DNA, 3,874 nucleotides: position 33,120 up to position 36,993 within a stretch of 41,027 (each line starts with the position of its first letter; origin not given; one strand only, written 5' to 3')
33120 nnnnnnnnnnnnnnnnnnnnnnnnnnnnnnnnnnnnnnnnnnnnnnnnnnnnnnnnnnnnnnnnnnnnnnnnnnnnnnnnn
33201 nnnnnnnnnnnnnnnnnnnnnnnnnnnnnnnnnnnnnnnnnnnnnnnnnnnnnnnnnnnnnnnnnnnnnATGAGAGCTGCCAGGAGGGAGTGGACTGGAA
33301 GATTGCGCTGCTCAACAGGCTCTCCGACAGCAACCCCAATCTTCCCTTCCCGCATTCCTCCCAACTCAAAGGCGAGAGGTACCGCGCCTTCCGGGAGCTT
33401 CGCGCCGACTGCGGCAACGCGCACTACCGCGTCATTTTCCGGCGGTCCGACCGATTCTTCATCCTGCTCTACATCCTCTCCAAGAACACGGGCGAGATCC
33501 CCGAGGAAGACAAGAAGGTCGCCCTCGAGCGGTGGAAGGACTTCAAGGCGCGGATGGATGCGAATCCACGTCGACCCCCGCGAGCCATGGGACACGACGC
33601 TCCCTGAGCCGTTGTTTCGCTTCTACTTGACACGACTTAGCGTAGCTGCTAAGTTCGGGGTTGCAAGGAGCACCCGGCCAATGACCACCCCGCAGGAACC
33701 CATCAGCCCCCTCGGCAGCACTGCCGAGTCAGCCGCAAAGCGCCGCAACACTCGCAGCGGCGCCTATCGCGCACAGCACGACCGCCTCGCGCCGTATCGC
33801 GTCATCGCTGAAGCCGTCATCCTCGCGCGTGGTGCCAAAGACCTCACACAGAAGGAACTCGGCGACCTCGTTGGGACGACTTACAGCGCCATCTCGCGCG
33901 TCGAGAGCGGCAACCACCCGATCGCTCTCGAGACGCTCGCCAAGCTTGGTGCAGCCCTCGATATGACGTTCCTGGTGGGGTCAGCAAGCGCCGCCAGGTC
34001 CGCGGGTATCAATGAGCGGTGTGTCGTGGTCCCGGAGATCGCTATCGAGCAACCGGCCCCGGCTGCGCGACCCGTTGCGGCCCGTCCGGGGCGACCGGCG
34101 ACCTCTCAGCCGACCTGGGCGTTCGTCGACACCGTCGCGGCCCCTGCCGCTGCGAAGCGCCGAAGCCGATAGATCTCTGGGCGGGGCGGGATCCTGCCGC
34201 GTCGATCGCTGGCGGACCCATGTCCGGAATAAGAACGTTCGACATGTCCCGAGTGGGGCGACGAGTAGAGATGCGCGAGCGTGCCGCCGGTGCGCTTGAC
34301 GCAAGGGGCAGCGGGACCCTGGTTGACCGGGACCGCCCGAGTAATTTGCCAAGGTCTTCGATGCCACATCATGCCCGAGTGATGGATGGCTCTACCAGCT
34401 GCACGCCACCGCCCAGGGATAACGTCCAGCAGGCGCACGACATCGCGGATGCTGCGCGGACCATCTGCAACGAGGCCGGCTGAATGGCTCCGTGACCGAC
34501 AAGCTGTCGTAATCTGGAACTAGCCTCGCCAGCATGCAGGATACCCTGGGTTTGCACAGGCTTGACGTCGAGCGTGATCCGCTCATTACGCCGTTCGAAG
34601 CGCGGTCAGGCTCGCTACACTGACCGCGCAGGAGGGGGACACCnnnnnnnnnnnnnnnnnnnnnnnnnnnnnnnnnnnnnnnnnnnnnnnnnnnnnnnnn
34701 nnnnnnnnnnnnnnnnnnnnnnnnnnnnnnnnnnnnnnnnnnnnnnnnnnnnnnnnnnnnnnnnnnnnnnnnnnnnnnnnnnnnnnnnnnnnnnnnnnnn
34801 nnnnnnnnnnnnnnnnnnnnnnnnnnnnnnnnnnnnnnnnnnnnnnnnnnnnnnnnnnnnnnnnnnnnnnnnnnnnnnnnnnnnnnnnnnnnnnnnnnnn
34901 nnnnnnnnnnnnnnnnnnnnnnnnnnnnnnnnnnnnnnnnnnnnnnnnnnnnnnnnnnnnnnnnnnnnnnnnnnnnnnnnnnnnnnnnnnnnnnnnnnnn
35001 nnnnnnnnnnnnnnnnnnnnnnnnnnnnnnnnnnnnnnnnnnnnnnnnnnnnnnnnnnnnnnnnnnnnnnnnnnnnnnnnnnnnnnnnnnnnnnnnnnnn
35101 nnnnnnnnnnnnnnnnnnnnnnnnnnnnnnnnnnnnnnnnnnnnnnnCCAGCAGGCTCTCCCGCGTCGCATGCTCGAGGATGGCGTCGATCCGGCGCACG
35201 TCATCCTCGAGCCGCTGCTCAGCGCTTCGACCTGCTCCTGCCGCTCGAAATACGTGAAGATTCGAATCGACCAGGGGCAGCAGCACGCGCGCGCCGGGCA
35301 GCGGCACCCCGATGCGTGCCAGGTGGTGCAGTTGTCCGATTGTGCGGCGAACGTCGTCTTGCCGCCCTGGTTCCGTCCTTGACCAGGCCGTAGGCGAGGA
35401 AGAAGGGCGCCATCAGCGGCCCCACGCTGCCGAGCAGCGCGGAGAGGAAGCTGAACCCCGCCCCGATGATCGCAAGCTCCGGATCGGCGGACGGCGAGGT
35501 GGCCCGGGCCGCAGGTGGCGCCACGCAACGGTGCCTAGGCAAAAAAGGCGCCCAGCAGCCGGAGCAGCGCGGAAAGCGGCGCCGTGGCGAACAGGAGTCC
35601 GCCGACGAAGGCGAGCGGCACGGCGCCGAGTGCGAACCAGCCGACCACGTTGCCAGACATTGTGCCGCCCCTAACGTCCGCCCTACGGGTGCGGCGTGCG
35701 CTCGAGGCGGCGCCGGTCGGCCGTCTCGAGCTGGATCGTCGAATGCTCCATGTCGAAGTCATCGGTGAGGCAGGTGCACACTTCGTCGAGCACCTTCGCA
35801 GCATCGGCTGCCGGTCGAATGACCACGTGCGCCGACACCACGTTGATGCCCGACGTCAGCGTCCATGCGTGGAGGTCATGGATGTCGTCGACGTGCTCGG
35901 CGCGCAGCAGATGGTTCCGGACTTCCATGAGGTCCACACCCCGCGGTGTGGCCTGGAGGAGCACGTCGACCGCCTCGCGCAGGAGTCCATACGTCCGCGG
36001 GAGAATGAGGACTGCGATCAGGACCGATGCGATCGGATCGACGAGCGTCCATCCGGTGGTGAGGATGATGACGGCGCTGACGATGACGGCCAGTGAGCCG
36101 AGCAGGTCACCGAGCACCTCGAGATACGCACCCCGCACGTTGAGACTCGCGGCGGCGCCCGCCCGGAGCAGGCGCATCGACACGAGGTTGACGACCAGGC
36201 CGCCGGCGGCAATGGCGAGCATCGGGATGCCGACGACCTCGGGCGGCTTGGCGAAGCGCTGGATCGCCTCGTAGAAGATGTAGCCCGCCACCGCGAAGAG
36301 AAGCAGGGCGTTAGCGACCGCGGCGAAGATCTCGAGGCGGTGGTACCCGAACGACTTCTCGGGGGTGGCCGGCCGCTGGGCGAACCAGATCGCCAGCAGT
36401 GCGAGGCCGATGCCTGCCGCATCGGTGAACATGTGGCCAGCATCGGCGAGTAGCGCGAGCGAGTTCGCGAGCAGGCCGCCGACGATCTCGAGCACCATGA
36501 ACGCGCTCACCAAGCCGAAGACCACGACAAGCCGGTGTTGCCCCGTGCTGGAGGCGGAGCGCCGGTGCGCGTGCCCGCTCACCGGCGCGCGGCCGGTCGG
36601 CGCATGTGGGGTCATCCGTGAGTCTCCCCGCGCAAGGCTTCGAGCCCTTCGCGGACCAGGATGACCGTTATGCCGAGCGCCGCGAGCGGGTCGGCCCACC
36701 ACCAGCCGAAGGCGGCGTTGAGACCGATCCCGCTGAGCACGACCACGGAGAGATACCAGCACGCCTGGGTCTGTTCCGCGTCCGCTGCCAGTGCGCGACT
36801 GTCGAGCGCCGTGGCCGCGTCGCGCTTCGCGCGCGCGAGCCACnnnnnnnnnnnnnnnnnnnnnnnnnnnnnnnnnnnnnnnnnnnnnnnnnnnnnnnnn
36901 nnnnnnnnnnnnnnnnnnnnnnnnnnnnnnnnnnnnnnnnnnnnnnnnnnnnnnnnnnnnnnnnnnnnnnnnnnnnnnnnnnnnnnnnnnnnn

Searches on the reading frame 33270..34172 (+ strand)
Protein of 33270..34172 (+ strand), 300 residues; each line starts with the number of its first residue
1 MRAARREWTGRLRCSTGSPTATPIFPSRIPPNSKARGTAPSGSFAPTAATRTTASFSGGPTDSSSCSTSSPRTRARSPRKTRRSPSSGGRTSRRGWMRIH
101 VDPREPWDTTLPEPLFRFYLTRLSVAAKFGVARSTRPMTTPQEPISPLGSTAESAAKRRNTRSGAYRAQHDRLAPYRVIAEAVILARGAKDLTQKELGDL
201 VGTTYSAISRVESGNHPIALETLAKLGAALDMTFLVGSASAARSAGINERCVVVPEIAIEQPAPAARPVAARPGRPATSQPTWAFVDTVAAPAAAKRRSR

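Call 71: search_protein_families(library=pfam, proteins=[window:33270-34172:+], max_evalue=0.001)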
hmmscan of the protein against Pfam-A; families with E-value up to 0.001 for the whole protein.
window:33270-34172:+ (300 aa): 2 families
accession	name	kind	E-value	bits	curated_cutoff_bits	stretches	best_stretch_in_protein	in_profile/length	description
PF01381.28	HTH_3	-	2.8e-09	37.3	23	1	186-233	4-51/55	Helix-turn-helix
PF13560.12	HTH_31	-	2.3e-05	25.1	27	1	187-231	10-55/64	Helix-turn-helix domain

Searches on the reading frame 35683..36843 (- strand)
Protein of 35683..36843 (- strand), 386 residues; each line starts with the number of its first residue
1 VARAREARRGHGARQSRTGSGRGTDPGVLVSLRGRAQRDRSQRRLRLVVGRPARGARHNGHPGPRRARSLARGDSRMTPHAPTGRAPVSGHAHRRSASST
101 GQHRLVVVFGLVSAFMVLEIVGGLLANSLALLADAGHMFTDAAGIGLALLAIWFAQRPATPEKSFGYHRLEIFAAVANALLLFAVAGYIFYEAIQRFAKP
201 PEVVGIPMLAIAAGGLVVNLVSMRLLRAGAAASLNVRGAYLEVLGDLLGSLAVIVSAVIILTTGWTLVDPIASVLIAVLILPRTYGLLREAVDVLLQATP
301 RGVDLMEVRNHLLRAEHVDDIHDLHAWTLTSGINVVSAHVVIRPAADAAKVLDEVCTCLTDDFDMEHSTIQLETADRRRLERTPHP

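Call 71: search_protein_families(library=pfam, proteins=[window:35683-36843:-], max_evalue=0.001)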
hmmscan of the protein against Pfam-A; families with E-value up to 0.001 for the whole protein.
window:35683-36843:- (386 aa): 2 families
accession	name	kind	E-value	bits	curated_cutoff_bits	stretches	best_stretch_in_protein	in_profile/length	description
PF01545.26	Cation_efflux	-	1.6e-45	155.8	26.6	1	106-296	2-198/198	Cation efflux family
PF16916.11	ZT_dimer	-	6.6e-11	42.5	26.7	1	300-374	1-77/78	Dimerisation domain of Zinc Transporter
